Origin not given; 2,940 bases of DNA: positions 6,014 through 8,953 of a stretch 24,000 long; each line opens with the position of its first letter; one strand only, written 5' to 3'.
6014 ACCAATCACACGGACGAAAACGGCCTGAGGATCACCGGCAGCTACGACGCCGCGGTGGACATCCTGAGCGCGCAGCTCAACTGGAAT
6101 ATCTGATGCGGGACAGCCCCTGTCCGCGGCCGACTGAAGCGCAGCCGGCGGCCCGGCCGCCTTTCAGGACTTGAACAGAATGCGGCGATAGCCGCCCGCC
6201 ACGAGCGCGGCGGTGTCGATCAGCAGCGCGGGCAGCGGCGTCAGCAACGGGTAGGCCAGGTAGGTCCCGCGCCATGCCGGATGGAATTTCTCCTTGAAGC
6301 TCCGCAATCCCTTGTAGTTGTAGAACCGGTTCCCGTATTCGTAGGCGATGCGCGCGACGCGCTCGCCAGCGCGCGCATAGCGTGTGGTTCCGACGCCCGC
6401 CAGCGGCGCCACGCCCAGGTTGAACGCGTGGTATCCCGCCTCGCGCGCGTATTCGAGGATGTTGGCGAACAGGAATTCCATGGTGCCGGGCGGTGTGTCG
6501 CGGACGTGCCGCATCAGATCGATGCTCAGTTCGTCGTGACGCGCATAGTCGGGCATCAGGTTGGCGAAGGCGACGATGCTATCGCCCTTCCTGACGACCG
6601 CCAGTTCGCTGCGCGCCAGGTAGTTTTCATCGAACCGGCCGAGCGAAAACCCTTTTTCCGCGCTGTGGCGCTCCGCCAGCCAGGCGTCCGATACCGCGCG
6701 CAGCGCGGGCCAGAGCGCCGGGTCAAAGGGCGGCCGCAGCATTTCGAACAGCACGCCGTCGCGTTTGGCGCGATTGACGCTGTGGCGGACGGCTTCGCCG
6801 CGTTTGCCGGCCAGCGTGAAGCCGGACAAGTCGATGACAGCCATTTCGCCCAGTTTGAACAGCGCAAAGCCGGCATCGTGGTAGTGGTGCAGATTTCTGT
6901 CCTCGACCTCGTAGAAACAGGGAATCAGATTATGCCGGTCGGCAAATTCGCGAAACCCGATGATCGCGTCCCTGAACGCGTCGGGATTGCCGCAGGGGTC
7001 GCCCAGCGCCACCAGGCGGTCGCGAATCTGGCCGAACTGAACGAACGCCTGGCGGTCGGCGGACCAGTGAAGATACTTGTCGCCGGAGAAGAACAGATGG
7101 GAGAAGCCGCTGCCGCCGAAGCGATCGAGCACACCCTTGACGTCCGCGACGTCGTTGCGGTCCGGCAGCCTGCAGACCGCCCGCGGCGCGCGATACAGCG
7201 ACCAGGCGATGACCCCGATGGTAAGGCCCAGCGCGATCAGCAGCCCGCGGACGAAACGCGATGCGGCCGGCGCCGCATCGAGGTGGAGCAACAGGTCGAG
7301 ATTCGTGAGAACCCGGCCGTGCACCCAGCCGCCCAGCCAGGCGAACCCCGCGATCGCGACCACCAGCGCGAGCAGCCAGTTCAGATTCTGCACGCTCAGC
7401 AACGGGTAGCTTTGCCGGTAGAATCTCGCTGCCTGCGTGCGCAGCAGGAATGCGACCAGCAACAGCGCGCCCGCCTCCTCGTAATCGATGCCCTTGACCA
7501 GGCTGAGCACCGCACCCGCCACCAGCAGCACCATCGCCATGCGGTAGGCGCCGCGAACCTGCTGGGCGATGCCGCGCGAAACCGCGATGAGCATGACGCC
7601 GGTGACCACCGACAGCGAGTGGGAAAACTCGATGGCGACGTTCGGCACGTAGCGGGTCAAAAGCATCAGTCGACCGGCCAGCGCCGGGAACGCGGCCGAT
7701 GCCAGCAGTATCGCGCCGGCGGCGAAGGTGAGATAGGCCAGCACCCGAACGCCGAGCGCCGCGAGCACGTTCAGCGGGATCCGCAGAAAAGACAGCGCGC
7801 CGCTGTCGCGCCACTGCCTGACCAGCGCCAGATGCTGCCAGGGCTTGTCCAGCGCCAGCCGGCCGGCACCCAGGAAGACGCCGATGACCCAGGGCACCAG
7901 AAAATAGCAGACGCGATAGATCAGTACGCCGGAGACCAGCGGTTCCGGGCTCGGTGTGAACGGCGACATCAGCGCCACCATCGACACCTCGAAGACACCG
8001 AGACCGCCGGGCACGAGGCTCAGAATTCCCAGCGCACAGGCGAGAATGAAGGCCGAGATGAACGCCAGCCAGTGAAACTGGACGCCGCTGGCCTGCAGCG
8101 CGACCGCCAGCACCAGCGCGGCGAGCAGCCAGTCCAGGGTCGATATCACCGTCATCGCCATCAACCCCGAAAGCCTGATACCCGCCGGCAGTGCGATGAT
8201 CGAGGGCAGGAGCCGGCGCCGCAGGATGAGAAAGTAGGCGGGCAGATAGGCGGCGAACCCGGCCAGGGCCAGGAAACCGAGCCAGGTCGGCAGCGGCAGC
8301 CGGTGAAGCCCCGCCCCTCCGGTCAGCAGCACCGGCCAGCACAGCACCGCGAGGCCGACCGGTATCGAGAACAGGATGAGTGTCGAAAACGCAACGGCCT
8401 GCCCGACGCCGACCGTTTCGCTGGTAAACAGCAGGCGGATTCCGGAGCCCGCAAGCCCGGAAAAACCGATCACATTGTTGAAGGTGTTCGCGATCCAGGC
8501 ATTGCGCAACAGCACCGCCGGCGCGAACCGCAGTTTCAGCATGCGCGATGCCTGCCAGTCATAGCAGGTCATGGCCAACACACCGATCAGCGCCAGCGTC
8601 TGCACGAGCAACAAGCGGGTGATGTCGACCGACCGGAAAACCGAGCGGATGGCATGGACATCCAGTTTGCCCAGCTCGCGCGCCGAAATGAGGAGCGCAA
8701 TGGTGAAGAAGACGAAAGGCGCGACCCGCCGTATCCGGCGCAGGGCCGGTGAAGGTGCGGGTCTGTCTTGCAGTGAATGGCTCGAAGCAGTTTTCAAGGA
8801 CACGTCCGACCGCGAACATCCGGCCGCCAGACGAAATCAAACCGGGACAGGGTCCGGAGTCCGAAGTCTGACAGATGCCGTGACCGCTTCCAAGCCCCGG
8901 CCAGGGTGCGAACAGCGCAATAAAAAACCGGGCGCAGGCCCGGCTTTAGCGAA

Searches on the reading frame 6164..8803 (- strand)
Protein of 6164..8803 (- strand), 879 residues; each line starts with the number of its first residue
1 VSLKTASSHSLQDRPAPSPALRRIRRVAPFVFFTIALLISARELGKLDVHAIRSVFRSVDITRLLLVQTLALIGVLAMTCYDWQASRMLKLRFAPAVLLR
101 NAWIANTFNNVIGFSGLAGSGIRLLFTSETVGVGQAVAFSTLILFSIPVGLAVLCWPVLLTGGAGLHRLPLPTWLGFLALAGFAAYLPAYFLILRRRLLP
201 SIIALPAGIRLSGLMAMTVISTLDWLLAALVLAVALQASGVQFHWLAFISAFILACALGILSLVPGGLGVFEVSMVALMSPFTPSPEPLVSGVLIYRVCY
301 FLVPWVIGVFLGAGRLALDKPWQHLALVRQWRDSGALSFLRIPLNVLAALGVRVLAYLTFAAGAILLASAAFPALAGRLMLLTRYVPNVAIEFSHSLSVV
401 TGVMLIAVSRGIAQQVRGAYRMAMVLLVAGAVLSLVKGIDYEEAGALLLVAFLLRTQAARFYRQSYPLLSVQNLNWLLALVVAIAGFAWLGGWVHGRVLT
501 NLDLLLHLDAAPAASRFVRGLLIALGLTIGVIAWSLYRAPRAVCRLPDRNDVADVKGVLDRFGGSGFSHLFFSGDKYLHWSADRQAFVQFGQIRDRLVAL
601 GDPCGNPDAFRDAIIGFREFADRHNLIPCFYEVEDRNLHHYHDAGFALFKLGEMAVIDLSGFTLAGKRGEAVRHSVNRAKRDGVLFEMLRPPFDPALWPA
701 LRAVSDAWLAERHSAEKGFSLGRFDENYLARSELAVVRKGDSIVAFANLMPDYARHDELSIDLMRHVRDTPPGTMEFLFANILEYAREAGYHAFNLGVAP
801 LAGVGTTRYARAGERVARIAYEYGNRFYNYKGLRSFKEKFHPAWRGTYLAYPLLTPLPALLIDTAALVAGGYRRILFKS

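Call 53: search_protein_families(library=pfam, proteins=[window:6164-8803:-], max_evalue=0.00001)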
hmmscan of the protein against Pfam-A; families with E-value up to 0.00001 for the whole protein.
window:6164-8803:- (879 aa): 2 families
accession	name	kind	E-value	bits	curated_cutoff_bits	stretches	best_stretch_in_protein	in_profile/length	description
PF09924.15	LPG_synthase_C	-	1.8e-89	300.2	27.5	1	559-851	4-298/298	Phosphatidylglycerol lysyltransferase, C-terminal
PF03706.18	LPG_synthase_TM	-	9e-17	61.9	33.4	1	35-308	9-302/302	Lysylphosphatidylglycerol synthase TM region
